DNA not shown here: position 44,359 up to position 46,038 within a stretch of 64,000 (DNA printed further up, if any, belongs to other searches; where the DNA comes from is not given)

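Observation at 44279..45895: Solo TnpB element with intact RuvC/zinc-ribbon residues beside a tRNA cluster; candidate omega-RNA region at its 3-prime end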

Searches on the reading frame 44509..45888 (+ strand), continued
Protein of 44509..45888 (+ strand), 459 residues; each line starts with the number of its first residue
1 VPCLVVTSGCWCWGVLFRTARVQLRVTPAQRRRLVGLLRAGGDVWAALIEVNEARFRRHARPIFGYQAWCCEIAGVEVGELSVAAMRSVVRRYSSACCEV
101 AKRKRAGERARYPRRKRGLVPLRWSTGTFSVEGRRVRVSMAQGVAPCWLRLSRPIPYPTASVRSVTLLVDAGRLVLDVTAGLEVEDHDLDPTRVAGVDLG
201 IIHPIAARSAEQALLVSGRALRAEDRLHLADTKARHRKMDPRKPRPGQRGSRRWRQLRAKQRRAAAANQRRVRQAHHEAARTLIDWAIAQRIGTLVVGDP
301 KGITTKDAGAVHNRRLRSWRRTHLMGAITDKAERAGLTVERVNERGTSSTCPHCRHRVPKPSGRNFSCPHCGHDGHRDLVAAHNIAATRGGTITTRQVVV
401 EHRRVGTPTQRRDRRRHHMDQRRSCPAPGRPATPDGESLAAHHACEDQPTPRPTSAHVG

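Call 11: find_encoding_contigs(protein=P0011, flank=6000, max_places=3)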
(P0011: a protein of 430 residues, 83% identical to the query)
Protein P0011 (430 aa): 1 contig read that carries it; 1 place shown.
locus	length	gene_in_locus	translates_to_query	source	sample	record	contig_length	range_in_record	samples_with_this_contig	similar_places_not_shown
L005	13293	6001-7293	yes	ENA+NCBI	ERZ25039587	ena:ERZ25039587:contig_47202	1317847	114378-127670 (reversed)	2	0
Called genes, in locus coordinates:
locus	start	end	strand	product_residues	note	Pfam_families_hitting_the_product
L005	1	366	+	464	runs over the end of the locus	PF13727:CoA_binding_3, PF02397:Bac_transf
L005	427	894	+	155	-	-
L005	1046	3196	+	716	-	PF03176:MMPL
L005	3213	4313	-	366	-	PF03773:ArsP_1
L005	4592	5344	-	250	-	-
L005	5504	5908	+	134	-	PF00034:Cytochrom_C, PF13442:Cytochrome_CBB3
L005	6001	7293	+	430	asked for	PF01385:OrfB_IS605, PF07282:Cas12f1-like_TNB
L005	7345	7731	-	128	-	-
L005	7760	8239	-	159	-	PF01978:TrmB (faint), PF12802:MarR_2, PF01047:MarR, PF13463:HTH_27 (weak)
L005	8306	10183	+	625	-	PF00005:ABC_tran, PF13304:AAA_21 (faint), PF12679:ABC2_membrane_2 (weak), PF01061:ABC2_membrane, PF12698:ABC2_membrane_3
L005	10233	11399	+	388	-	-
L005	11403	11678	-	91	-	PF02668:TauD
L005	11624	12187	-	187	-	PF02668:TauD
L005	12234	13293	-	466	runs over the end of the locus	PF21799:MurD-like_N, PF08245:Mur_ligase_M, PF02875:Mur_ligase_C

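Call 15: find_related_loci(query=window:44551-45888:+, collection=genome_contigs, flank=3000)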
Query window:44551-45888:+ (445 aa) in genome_contigs; peptide patterns used: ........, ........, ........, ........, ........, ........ (x = any residue, [..] = any of these).
181 stretches matched a pattern; 3 encode a relative of the query (tblastn E <= 1e-3); 3 distinct loci.
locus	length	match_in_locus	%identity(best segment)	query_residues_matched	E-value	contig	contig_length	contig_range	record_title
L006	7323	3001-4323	83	1-445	0e+0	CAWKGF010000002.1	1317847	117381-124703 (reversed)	MAG: uncultured Actinomycetes bacterium isolate MFD09222.bin.2.126 genome assembly, contig: contig_47202, whole genome s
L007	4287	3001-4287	81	1-429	0e+0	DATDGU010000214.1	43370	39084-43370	MAG TPA_asm: Acidimicrobiia bacterium isolate SMAG_U260 k141_601741, whole genome shotgun sequence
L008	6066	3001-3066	76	345-369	3e-6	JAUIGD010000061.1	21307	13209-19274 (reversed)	MAG: Verrucomicrobiia bacterium isolate Co_bin.135 NODE_13968_length_21307_cov_1.070822, whole genome shotgun sequence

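Call 18: find_related_loci(query=A2, collection=metagenome_contigs, flank=2500)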
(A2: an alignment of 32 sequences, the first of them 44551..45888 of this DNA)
Query A2 (445 aa) in metagenome_contigs; peptide patterns used: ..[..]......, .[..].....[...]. (x = any residue, [..] = any of these).
600 stretches matched a pattern (row limit reached: there are more); 513 encode a relative of the query (tblastn E <= 1e-3); the best 80 are kept; 80 distinct loci.
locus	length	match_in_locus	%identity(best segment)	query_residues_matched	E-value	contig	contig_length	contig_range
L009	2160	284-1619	85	1-445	0e+0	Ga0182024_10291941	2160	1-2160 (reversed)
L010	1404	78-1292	76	12-412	0e+0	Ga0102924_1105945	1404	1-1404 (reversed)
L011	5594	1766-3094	66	1-445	2e-174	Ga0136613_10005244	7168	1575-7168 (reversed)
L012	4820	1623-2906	66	1-429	1e-165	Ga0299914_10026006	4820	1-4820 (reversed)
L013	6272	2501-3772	66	2-426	1e-161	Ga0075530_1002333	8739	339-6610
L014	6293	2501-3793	64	1-436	2e-156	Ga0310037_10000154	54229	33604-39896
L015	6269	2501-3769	66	2-425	8e-154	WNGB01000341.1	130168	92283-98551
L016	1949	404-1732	60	2-440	9e-166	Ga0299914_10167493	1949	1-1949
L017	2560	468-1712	64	3-418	2e-162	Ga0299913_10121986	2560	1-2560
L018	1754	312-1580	62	1-425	1e-157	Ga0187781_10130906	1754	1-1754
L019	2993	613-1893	65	3-433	9e-147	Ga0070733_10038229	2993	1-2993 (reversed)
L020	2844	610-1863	59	4-424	9e-146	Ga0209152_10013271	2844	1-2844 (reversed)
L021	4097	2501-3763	57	1-417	3e-138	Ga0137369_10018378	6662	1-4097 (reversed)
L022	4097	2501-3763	57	1-417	9e-138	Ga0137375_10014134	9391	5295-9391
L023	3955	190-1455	58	2-424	3e-137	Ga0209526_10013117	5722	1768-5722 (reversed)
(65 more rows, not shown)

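Call 46: search_solved_structures(query=A2, max_evalue=0.001, show_alignments=0)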
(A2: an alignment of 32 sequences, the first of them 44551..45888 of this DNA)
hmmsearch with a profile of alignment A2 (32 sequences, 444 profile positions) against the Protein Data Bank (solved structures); distinct sequences matched with E-value up to 0.001: 26.
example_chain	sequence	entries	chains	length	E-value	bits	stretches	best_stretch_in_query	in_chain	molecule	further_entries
9nzq_A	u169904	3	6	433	7.7e-19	71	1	154-377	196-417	Cas12f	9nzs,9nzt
9nzo_B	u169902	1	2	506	3.3e-17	65.6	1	166-356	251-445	Cas12f Effector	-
9nzr_A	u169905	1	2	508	3.3e-17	65.6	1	166-356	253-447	Cas12f Nuclease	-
8hr5_A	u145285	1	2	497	1.1e-14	57.3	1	160-377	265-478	Transposase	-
8j12_A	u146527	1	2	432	3.5e-14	55.6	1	162-374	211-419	Transposase IS605 OrfB C-terminal domain-containing protein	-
8j3r_A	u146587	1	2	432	5.2e-14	55.1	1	163-374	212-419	Transposase IS605 OrfB C-terminal domain-containing protein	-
8j1j_A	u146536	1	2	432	6.6e-14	54.7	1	162-374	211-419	Transposase IS605 OrfB C-terminal domain-containing protein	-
7wju_A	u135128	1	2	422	2.7e-13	52.7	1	247-374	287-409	OrfB_Zn_ribbon domain-containing protein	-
8dzj_A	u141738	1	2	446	3.1e-13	52.6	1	247-374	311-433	OrfB_Zn_ribbon domain-containing protein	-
9i8y_A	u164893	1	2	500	4.6e-13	52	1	170-368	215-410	CRISPR-associated endodeoxyribonuclease Cas12f1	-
7l48_A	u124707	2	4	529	3.1e-12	49.2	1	156-375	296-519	Cas12f | Cas12f1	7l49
7c7l_A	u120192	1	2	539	1.1e-10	44.2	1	162-375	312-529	CRISPR-associated protein Cas14a.1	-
9yyg_A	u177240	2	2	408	1e-09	41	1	66-374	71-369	AI-designed RNA-guided nuclease | AI-generated RNA-guided nuclease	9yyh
9n9c_A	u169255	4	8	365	2.2e-09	39.8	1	150-327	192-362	Nuclease-deactivated Cas12f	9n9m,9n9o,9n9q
9nzp_A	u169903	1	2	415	1.1e-08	37.5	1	161-375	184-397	IS200/IS605 family element transposase accessory protein TnpB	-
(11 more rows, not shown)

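Call 49: find_encoding_contigs(protein=window:44509-45888:+, flank=3000, max_places=6)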
Protein window:44509-45888:+ (459 aa): no gene with exactly this product is on record in the collection.

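Call 50: search_dna_similar(query=window:44551-45888:+, collection=plasmids, mode=protein, max_rows=25)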
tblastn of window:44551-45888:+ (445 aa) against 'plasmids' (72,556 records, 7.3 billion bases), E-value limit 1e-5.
Records with a match: 175; places in all: 274; records where one place covers at least 80% of the query: 6.
Best place of each record, by identity: <60% 175.
By first word of the organism name: Bacillus 82; Halorubrum 6; Haloarcula 6; Paenibacillus 5; Halobacterium 5; Clostridioides 4; Bifidobacterium 4; Halorientalis 4; Natribaculum 4; Deinococcus 3; and 40 more.
By predicted mobility (MOB-suite, as given by PLSDB): non-mobilizable 158; mobilizable 10; conjugative 7.
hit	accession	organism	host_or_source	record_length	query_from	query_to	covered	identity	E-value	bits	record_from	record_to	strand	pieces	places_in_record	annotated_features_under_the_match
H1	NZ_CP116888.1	Aneurinibacillus sp. Ricciae_BoGa-3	whole organism,Plant material,Lab grown ...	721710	2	373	84%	27.0%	2e-23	111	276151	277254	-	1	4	transposase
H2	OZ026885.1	Candidatus Methylocalor cossyra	-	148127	76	371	67%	33.4%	8e-26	118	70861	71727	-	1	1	conserved protein of unknown function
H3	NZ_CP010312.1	Geoalkalibacter subterraneus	-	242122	66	390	73%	29.9%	1e-14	84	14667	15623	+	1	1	RNA-guided endonuclease TnpB family protein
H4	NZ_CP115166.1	Deinococcus aquaticus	Freshwater stream system, activated ...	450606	4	371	83%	25.5%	3e-8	64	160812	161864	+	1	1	transposase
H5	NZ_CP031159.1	Deinococcus wulumuqiensis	cell culture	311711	3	373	83%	24.2%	8e-6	56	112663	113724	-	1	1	transposase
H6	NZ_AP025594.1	Thermus brockianus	-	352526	63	373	70%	28.3%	4e-8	64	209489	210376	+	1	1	transposase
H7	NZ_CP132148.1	Clostridioides difficile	Homo sapiens,whole organism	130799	2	371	83%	23.1%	2e-19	99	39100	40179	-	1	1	RNA-guided endonuclease TnpB family protein | tnpA: IS200/IS605 family transposase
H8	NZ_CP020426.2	Clostridioides difficile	ATCC strain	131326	2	371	83%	23.1%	2e-19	99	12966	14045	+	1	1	RNA-guided endonuclease TnpB family protein | tnpA: IS200/IS605 family transposase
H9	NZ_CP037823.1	Clostridioides difficile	Homo sapiens,feces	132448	2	371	83%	23.1%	2e-19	99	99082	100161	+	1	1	RNA-guided endonuclease TnpB family protein | tnpA: IS200/IS605 family transposase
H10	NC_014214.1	Allomeiothermus silvanus DSM 9946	hot spring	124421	65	371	69%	27.8%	9e-11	72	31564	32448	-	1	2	RNA-guided endonuclease TnpB family protein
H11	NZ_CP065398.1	Bifidobacterium longum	cell culture,feces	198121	87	371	64%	29.7%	5e-11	73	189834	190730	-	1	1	RNA-guided endonuclease TnpB family protein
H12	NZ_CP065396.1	Bifidobacterium longum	cell culture,feces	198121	87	371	64%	29.7%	5e-11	73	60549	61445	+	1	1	RNA-guided endonuclease TnpB family protein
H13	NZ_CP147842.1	Salinirubellus sp. SYNS196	cell cuture,sediment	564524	66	376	70%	27.1%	5e-9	67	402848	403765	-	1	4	transposase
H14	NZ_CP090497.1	Photobacterium damselae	Seriola lalandi,Cell culture,Caudal ...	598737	66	371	69%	27.4%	2e-13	81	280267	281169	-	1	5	transposase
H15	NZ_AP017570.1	Halorubrum trapanicum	-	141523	66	371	69%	27.0%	1e-10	71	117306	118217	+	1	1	RNA-guided endonuclease TnpB family protein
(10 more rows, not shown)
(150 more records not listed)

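Call 61: predict_structure(alignment_id=A2)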
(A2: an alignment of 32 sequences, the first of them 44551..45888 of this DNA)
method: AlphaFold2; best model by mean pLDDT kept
length: 445 residues; sequences in the alignment: 32
mean_pLDDT: 81.2   pTM: 0.70
mean pLDDT of the five models: 81.2, 80.4, 78.8, 76.2, 74.1
residues with pLDDT >= 90: 190; 70-90: 174; 50-70: 25; < 50: 56
segments of 3 or more residues with pLDDT < 50: 293-304, 402-445
pLDDT, mean of each block of 10 residues (from residue 1): 92 94 96 92 87 90 89 94 89 88 92 94 94 94 93 92 94 91 86 91 83 82 78 74 82 82 92 95 75 48 62 91 90 87 85 90 91 82 80 62 41 38 36 36 35
secondary structure, 60 per line:
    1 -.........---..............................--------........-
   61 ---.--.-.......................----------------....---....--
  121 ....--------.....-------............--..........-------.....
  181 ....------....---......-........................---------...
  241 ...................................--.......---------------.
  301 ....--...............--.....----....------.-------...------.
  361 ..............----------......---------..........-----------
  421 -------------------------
elements in order: E2-10 H14-43 H52-59 H69-91 E108-111 E115-118 E121-124 E133-137 E148-156 E159-168 E176-184 E191-194 E198-203 H205-228 H238-275 E278-284 H300-304 H307-321 E324-328 E351-353 E360-362 H363-374 E385-390 H400-409
